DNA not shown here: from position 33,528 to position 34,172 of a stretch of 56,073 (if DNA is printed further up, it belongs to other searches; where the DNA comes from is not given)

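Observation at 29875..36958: NurA(wHTH)-HerA-orf114-Hef-like helicase-FeS protein module lacking Mre11/Rad50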

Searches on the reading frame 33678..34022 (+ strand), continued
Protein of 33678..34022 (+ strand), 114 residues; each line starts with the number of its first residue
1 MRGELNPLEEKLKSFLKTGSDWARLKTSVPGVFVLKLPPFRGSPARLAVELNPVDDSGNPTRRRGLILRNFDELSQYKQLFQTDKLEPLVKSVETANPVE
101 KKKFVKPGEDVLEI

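Call 69: search_protein_representatives(alignment_id=A2)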
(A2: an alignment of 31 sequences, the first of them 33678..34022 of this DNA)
Query: 31 sequences, 108 profile positions. Proteins with E-value up to 0.001 (for the whole library): 382; up to 1e-10: 205; up to 1e-30: 5. The best 150 are listed.
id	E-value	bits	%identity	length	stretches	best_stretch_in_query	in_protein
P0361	2.5e-52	191.5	-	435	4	3-96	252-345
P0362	2.8e-41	156.0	-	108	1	1-108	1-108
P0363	4.6e-32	126.3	-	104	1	6-108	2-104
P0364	5.7e-32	126.0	-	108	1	1-108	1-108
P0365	2.5e-31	123.9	-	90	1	2-70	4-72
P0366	8.5e-29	115.8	-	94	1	2-74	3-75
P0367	1.6e-28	114.9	-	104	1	1-77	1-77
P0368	2.0e-28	114.7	-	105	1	1-80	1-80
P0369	1.4e-27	111.9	-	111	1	4-108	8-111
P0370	9.1e-27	109.3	-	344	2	3-103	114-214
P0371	9.4e-27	109.2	-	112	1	3-105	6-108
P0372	1.0e-25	105.9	-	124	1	3-93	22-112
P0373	1.9e-24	101.8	-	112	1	3-108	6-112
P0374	2.2e-23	98.4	-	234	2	4-88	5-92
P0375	4.1e-23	97.5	-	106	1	3-108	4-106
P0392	3.0e-20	88.3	-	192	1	1-104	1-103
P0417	1.3e-18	83.1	-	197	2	14-94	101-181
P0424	4.2e-18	81.4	-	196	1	3-97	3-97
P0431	1.6e-17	79.5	-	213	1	4-105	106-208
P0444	1.8e-16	76.2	-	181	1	3-93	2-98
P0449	5.7e-16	74.6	-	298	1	4-97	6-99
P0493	4.2e-14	68.5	-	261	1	2-102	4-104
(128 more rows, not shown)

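Call 70: search_protein_families(library=pfam, proteins=[P0361, P0370, P0374, P0449, P0493, P0392, P0424, P0444, P0431, P0417], max_evalue=0.01)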
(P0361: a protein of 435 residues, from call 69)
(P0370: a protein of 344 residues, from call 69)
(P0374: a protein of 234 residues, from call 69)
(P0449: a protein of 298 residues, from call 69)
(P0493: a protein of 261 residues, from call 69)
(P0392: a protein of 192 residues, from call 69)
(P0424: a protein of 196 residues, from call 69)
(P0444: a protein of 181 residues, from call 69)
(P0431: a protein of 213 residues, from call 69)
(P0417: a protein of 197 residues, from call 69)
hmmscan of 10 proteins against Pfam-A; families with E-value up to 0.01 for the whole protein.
P0361 (435 aa): 0 families

P0370 (344 aa): 0 families

P0374 (234 aa): 0 families

P0449 (298 aa): 5 families
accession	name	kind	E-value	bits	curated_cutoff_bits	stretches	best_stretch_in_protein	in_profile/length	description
PF13639.12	zf-RING_2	-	8.1e-08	32.9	27.3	1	109-152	2-43/44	Ring finger domain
PF13923.12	zf-C3HC4_2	-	0.0014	18.8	27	1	109-152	1-40/40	Zinc finger, C3HC4 type (RING finger)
PF12678.13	zf-rbx1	-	0.0017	19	31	1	126-152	26-54/55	RING-H2 zinc finger domain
PF11793.14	FANCL_C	-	0.0034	18.1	27.3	1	107-155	2-52/69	FANCL C-terminal domain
PF17034.11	zinc_ribbon_16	-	0.0078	16.9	27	0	126-151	90-115/125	Zinc-ribbon like family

P0493 (261 aa): 1 family
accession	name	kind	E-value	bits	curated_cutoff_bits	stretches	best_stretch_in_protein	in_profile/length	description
PF11977.14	RNase_Zc3h12a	-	2.4e-12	47.3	23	1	140-255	7-135/154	Zc3h12a-like Ribonuclease NYN domain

P0392 (192 aa): 0 families

P0424 (196 aa): 0 families

P0444 (181 aa): 0 families

P0431 (213 aa): 0 families

P0417 (197 aa): 0 families

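Call 79: fold_search(model_id=the predicted structure, library=viral)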
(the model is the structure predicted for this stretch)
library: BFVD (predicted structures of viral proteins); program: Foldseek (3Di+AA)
matches with E <= 10: 840; with E <= 0.001: 0
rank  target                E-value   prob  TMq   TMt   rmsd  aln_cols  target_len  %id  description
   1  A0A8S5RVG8            7.6e-02  0.44  0.35  0.26  10.1       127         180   16  Uncharacterized protein [Siphoviridae sp. ctHip2]
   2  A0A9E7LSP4            8.1e-02  0.18  0.22  0.21  12.7       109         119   14  (no name in the UniProt tables at hand)
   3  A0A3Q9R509            1.0e-01  0.16  0.22  0.25  12.7       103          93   16  Uncharacterized protein [Streptomyces phage Gilson]
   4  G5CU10                1.3e-01  0.47  0.27  0.11   6.6        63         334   17  RNA polymerase (Fragment) [Dabie bandavirus]
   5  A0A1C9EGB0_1          1.3e-01  0.35  0.30  0.06   9.4        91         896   12  Viral structural protein [Acidianus two-tailed phage variant 1]
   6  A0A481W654            1.6e-01  0.11  0.20  0.17  13.7        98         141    4  Uncharacterized protein [Pseudomonas phage Psa21]
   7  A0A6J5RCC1            1.6e-01  0.10  0.18  0.16  17.1       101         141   14  Uncharacterized protein [uncultured Caudovirales phage]
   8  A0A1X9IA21            1.7e-01  0.14  0.23  0.22  13.2       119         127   13  Uncharacterized protein [Staphylococcus phage vB_SscM-1]
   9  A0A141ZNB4            2.0e-01  0.21  0.23  0.33   7.8        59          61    8  (no name in the UniProt tables at hand)
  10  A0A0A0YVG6            2.0e-01  0.20  0.27  0.06  10.3       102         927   18  Uncharacterized protein [Erwinia phage phiEa2809]
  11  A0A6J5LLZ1            2.0e-01  0.16  0.22  0.21  20.1        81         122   15  Uncharacterized protein [uncultured Caudovirales phage]
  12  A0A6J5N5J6            2.0e-01  0.16  0.26  0.23  13.1       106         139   14  Uncharacterized protein [uncultured Caudovirales phage]
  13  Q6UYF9                2.1e-01  0.44  0.31  0.13   6.0        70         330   14  Uncharacterized protein [Burkholderia phage BcepNazgul]
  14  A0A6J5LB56            2.1e-01  0.30  0.21  0.37   8.7        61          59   24  Uncharacterized protein [uncultured Caudovirales phage]
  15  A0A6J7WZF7            2.1e-01  0.09  0.19  0.21  16.8        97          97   12  Uncharacterized protein [uncultured Caudovirales phage]
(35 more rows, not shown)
